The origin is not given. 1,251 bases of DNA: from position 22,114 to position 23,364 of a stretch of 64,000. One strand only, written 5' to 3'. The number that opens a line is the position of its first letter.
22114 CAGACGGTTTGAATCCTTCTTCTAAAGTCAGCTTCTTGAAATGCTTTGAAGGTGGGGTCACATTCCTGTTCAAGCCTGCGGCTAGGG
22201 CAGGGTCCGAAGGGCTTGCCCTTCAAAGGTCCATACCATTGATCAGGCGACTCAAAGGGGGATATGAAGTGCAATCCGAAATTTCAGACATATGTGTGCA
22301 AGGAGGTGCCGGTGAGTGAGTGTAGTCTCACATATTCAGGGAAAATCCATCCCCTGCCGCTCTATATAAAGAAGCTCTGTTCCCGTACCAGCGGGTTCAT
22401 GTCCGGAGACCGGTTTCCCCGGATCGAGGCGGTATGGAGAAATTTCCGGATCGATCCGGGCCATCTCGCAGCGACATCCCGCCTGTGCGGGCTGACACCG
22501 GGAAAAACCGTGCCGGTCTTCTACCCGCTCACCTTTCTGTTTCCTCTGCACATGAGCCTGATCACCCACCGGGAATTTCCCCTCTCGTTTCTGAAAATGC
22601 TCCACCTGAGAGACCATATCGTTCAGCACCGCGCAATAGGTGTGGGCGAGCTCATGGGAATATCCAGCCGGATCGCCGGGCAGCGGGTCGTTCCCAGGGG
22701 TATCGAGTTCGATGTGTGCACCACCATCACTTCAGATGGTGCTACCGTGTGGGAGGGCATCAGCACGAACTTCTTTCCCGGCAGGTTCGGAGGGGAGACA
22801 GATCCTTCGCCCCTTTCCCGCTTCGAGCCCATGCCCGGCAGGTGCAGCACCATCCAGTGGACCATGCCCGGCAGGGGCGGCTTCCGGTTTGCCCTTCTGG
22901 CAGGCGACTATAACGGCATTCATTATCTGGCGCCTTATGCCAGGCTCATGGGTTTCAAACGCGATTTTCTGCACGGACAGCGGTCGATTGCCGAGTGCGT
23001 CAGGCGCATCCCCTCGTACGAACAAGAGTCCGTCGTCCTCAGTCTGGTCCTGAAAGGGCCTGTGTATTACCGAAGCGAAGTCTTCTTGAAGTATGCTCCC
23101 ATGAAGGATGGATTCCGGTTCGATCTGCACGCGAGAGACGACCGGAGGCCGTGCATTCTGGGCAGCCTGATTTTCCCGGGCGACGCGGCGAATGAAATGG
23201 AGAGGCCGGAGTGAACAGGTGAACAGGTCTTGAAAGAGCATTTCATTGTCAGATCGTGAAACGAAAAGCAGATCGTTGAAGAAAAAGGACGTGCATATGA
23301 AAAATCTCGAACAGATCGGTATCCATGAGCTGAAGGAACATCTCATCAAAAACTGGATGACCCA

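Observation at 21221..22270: A tetR regulator gene bracketed by two direct copies of a ~150-bp element, each immediately upstream of a gene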

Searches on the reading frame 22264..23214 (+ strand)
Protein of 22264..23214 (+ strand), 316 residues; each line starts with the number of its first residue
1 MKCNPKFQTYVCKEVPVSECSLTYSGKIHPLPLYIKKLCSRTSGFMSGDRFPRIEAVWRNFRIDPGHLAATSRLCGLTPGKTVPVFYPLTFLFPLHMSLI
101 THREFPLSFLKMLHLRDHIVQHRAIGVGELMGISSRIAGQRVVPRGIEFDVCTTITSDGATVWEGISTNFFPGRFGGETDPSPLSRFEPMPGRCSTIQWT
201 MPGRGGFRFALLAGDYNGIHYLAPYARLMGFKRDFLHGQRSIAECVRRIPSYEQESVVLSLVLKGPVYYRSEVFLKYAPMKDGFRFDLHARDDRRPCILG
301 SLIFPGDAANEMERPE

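Call 14: search_protein_families(library=pfam, proteins=[window:22264-23214:+], max_evalue=0.01)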
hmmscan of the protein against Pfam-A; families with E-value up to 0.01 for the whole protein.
window:22264-23214:+ (316 aa): 0 families

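Call 35: find_homologous_proteins(query=window:22264-23214:+, max_evalue=0.00001)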
Query window:22264-23214:+ (316 aa): 18 proteins with E <= 0.00001 among 1047 candidates.
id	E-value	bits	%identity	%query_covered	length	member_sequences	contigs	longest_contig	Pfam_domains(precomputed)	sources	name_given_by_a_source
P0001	2.4e-219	745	100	100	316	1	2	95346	-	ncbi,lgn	-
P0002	1.1e-109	384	54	94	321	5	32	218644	-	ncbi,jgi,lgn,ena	ncbi:MAG: hypothetical protein ABSA71_07920 [Desulfomonilia bacterium]|jgi:hypothetical protein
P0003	5.2e-102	359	52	93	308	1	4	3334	-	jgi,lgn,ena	-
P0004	3.2e-99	350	51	95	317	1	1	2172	-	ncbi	-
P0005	3.4e-90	320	48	93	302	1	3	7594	-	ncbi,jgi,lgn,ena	-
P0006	2.2e-89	318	50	90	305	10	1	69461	-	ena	-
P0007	1.1e-84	302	47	89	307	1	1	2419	-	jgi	jgi:hypothetical protein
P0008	1.7e-84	302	46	86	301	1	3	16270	-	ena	-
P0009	4.3e-82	294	47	86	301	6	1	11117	-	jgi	-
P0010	2.0e-81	292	46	86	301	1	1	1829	PF01575.26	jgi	jgi:hypothetical protein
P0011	2.2e-68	249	39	91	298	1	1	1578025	-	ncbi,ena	-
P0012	5.8e-68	247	40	94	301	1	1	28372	-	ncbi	-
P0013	7.3e-65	237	41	90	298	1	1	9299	-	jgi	jgi:hypothetical protein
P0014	2.0e-54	203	43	65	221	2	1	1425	-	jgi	jgi:hypothetical protein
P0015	7.3e-52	194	38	81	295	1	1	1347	-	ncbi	-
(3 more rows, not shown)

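Call 36: find_encoding_contigs(protein=P0002, flank=6000, max_places=4)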
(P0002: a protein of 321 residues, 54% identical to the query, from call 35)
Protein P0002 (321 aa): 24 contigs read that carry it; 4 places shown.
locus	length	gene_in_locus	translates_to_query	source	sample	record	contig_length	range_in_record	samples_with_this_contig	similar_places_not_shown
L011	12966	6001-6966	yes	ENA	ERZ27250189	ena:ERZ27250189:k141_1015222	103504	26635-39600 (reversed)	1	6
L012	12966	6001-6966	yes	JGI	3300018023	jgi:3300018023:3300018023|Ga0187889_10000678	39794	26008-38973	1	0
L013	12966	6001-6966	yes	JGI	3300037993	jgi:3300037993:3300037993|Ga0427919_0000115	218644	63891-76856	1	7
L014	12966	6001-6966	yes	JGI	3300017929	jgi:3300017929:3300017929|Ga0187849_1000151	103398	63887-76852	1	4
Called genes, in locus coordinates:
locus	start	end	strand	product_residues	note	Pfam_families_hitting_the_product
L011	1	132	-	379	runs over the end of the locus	PF02771:Acyl-CoA_dh_N, PF02770:Acyl-CoA_dh_M, PF00441:Acyl-CoA_dh_1, PF22924:ACOX_C_alpha1 (faint), PF08028:Acyl-CoA_dh_2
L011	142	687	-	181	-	PF12844:HTH_19 (weak), PF13560:HTH_31, PF01381:HTH_3 (weak), PF07883:Cupin_2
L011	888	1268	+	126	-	PF10861:DUF2784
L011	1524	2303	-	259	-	PF00561:Abhydrolase_1, PF12146:Hydrolase_4, PF12697:Abhydrolase_6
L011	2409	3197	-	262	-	PF02900:LigB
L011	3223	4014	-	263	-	PF00561:Abhydrolase_1, PF12146:Hydrolase_4, PF12697:Abhydrolase_6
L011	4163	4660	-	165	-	-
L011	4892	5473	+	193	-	PF00293:NUDIX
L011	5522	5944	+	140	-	PF12802:MarR_2 (weak), PF01047:MarR, PF13463:HTH_27 (weak), PF22381:Staph_reg_Sar_Rot (weak)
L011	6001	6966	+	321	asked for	-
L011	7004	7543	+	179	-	PF19620:DUF6125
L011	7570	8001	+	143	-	-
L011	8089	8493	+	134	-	PF12680:SnoaL_2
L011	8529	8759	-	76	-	-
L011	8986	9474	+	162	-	-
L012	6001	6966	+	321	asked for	-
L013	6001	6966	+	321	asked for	-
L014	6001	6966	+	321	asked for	-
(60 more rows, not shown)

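Call 37: find_encoding_contigs(protein=P0006, flank=6000, max_places=2)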
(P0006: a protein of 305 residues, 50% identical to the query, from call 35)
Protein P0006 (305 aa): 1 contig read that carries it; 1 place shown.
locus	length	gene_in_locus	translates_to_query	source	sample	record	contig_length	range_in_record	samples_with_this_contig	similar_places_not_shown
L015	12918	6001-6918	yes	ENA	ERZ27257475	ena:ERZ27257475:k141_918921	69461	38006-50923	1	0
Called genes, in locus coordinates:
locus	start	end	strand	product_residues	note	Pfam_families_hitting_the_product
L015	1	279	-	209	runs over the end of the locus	PF03886:ABC_trans_aux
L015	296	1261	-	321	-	PF02470:MlaD, PF06103:DUF948 (faint), PF10157:BORCS6 (weak)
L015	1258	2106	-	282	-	PF13175:AAA_15 (faint), PF00005:ABC_tran, PF13304:AAA_21 (weak)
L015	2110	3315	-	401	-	PF13466:STAS_2 (faint), PF02405:MlaE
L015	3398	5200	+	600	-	PF00501:AMP-binding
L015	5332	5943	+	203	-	PF00440:TetR_N, PF16295:TetR_C_10 (weak)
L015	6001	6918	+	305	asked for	-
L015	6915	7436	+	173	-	PF19620:DUF6125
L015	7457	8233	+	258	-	-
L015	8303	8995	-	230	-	PF21842:DUF6901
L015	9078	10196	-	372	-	PF05359:DUF748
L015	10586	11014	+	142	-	PF10604:Polyketide_cyc2, PF03364:Polyketide_cyc, PF08327:AHSA1 (weak)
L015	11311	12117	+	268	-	PF03372:Exo_endo_phos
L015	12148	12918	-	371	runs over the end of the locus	PF01118:Semialdhyde_dh, PF02774:Semialdhyde_dhC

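Call 60: search_protein_families(library=pfam, alignment_id=A5, max_evalue=1)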
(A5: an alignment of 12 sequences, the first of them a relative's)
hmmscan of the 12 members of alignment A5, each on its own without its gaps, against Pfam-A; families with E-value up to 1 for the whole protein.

A. member 1, P0001 (316 aa): 1 family
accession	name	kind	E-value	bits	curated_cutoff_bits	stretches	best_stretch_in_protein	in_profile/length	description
PF01575.25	MaoC_dehydratas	-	0.031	14.3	27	1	208-243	25-60/123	MaoC like domain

B. families by the number of members that match (of 12 scanned): 1 family
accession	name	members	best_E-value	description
PF01575.25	MaoC_dehydratas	11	0.0001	MaoC like domain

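Call 61: search_solved_structures(query=A5, max_evalue=1)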
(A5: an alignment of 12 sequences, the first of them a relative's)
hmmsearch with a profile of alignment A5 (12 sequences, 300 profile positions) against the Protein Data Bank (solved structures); distinct sequences matched with E-value up to 1: 22.
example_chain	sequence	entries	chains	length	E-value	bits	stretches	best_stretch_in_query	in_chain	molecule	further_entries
3wew_A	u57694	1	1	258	1.1e-30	109.8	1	41-287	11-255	HtdX dehydratase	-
4oob_A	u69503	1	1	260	1.2e-30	109.8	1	41-287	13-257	Uncharacterized protein HtdX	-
3kh8_A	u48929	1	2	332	4.9e-05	25.6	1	129-227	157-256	MaoC-like dehydratase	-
3oml_A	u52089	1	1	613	8.8e-05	24.8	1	139-285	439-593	Peroxisomal Multifunctional Enzyme Type 2, CG3415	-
7bc4_B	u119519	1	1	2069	0.0043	19.3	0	114-174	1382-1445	Fatty acid synthase subunit beta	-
5cpg_A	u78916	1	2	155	0.0052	19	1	182-225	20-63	(R)-specific enoyl-CoA hydratase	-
7q5s_B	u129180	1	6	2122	0.0079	18.4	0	94-179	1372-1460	3-hydroxyacyl-[acyl-carrier-protein] dehydratase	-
7mku_A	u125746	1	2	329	0.018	17.2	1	195-228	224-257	Enoyl-CoA hydratase 2, peroxisomal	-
1s9c_A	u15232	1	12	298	0.031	16.4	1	117-273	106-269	Peroxisomal multifunctional enzyme type 2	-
4rlj_B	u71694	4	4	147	0.039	16.1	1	174-226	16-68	(3R)-hydroxyacyl-ACP dehydratase subunit HadB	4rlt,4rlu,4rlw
5zy8_B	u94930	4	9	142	0.043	16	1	175-226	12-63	3-hydroxyacyl-ACP dehydratase | (3R)-hydroxyacyl-ACP dehydratase subunit HadB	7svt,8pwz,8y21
6ql5_G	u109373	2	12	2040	0.047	15.9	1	106-179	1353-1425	Fatty acid synthase subunit beta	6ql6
2uv8_G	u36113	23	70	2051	0.047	15.8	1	106-179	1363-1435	FATTY ACID SYNTHASE SUBUNIT BETA (FAS1) | FATTY ACID SYNTHASE SUBUNIT BETA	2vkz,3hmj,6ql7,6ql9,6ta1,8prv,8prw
9pqz_G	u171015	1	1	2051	0.047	15.8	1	106-179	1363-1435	Fatty acid synthase subunit beta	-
6wc7_G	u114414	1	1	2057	0.048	15.8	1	106-179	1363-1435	Fatty acid synthase subunit beta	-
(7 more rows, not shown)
